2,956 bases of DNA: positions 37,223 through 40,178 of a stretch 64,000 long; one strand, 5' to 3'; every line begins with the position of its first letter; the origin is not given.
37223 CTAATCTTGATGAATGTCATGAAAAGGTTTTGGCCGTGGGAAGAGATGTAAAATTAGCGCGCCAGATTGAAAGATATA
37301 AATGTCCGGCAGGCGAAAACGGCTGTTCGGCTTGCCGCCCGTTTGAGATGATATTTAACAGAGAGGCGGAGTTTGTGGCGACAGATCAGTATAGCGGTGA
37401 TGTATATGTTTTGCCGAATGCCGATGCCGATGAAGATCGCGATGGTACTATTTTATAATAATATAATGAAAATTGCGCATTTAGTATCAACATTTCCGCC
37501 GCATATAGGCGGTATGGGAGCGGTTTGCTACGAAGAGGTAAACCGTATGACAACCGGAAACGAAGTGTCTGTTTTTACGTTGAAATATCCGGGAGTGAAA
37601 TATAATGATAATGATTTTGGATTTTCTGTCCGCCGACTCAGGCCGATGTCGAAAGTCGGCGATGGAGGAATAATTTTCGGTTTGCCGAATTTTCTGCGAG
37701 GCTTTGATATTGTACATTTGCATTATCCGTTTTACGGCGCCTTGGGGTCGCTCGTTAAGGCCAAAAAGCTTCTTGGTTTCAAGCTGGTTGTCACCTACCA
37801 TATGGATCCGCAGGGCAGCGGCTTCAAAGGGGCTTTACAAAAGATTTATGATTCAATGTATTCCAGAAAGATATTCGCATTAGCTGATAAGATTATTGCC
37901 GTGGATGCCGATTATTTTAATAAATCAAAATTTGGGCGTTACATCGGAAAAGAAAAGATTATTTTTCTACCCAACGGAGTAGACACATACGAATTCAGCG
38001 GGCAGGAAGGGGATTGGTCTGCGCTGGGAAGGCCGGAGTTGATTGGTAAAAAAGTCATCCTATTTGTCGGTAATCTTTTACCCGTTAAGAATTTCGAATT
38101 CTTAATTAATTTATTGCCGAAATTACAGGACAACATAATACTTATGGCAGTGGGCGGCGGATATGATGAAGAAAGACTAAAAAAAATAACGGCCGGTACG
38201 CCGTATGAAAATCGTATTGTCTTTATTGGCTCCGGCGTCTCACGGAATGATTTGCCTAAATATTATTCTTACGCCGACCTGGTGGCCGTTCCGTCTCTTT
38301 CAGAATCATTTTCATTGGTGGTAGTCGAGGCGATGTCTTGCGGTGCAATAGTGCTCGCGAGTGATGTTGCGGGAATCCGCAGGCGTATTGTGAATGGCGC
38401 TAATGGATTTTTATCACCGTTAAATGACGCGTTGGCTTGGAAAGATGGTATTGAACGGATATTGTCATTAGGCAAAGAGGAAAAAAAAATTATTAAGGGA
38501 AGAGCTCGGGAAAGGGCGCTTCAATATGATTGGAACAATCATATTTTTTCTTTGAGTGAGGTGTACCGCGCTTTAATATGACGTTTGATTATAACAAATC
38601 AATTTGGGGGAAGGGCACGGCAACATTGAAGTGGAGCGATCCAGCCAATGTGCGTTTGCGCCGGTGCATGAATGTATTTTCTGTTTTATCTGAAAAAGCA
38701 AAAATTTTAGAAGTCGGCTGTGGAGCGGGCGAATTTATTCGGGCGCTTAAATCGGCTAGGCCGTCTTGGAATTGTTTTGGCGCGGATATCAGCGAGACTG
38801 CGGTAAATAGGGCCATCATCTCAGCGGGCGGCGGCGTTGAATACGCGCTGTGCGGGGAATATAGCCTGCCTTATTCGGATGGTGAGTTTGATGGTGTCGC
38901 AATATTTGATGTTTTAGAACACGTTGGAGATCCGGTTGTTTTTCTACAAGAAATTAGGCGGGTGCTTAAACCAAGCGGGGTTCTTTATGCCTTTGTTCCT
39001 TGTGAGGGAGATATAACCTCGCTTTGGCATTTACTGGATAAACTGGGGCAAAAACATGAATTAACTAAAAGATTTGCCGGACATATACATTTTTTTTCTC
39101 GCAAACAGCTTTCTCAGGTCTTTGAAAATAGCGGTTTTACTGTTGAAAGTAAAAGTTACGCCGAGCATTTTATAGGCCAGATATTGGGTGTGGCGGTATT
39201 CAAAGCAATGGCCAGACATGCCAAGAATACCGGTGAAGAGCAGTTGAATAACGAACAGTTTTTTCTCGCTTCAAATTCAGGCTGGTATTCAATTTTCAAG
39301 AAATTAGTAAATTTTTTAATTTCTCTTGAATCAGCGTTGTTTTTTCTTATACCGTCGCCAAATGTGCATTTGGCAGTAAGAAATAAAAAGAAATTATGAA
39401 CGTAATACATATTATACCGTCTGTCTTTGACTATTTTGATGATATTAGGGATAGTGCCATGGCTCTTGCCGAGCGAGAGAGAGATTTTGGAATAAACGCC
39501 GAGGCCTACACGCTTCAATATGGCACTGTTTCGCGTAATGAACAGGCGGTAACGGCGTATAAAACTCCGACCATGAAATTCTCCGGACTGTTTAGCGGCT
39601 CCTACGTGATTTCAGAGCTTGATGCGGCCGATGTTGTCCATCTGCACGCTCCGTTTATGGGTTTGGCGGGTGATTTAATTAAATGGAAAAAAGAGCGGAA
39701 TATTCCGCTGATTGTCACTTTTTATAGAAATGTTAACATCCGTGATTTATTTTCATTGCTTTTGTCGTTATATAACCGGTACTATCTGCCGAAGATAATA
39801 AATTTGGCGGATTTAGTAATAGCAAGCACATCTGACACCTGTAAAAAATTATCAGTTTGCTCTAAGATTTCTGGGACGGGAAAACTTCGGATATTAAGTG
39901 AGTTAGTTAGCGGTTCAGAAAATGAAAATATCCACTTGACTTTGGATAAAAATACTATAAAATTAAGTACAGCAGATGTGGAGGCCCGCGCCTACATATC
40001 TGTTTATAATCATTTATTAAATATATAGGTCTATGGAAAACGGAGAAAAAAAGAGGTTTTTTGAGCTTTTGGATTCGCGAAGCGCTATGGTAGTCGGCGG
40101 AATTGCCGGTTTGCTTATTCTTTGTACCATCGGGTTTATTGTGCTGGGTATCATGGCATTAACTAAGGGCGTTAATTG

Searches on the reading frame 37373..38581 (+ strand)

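Call 8: search_protein_families(library=pfam, proteins=[window:37373-38581:+], max_evalue=0.00001)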
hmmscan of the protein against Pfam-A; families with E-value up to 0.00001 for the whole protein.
window:37373-38581:+ (402 aa): 4 families
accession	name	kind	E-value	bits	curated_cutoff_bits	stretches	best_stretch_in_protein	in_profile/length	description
PF00534.26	Glycos_transf_1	-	1.2e-34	119.8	26.4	1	225-375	14-167/172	Glycosyl transferases group 1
PF13692.12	Glyco_trans_1_4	-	1.4e-28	100.4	27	1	227-365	2-141/142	Glycosyl transferases group 1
PF13439.12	Glyco_transf_4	-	1.6e-16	61.2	28.5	1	45-205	1-168/170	Glycosyltransferase Family 4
PF13579.12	Glyco_trans_4_4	-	1.9e-09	38.5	29.7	1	47-202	2-158/158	Glycosyl transferase 4-like domain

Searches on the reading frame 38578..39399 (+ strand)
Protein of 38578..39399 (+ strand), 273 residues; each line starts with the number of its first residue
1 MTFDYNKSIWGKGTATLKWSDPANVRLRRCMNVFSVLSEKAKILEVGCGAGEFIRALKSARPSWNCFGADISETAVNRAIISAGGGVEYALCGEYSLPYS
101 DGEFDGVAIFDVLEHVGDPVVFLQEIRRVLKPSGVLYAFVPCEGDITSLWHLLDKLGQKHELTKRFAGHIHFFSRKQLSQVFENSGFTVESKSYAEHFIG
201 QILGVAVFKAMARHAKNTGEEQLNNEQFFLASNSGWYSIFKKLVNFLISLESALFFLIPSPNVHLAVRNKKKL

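Call 36: search_protein_families(library=pfam, proteins=[window:38578-39399:+], max_evalue=0.0001)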
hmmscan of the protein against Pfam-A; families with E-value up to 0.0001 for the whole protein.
window:38578-39399:+ (273 aa): 8 families
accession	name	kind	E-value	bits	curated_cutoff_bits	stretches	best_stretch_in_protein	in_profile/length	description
PF13489.12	Methyltransf_23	-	1e-22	81.1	27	1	37-191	20-163/164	Methyltransferase domain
PF08241.18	Methyltransf_11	-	3.3e-20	72.9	21.2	1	44-137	1-94/95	Methyltransferase domain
PF13649.12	Methyltransf_25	-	3.9e-16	60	27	1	43-134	1-97/97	Methyltransferase domain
PF08242.18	Methyltransf_12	-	1.4e-13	51.8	30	1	44-136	1-98/98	Methyltransferase domain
PF13847.12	Methyltransf_31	-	2.3e-13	50.5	27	1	38-142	2-113/145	Methyltransferase domain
PF01209.24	Ubie_methyltran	-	2.8e-08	33.9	20.1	1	37-138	45-151/233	ubiE/COQ5 methyltransferase family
PF02390.23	Methyltransf_4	-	3.4e-06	27.1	24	1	42-80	4-42/173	Putative methyltransferase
PF07021.18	MetW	-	3.5e-05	24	21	1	34-192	8-165/193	Methionine biosynthesis protein MetW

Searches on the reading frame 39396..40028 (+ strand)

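Call 36: search_protein_families(library=pfam, proteins=[window:39396-40028:+], max_evalue=0.0001)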
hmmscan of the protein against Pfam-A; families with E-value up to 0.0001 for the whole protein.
window:39396-40028:+ (210 aa): 1 family
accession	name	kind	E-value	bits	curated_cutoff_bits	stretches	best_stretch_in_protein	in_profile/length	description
PF13439.12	Glyco_transf_4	-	2.8e-07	31.2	28.5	1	65-152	58-148/170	Glycosyltransferase Family 4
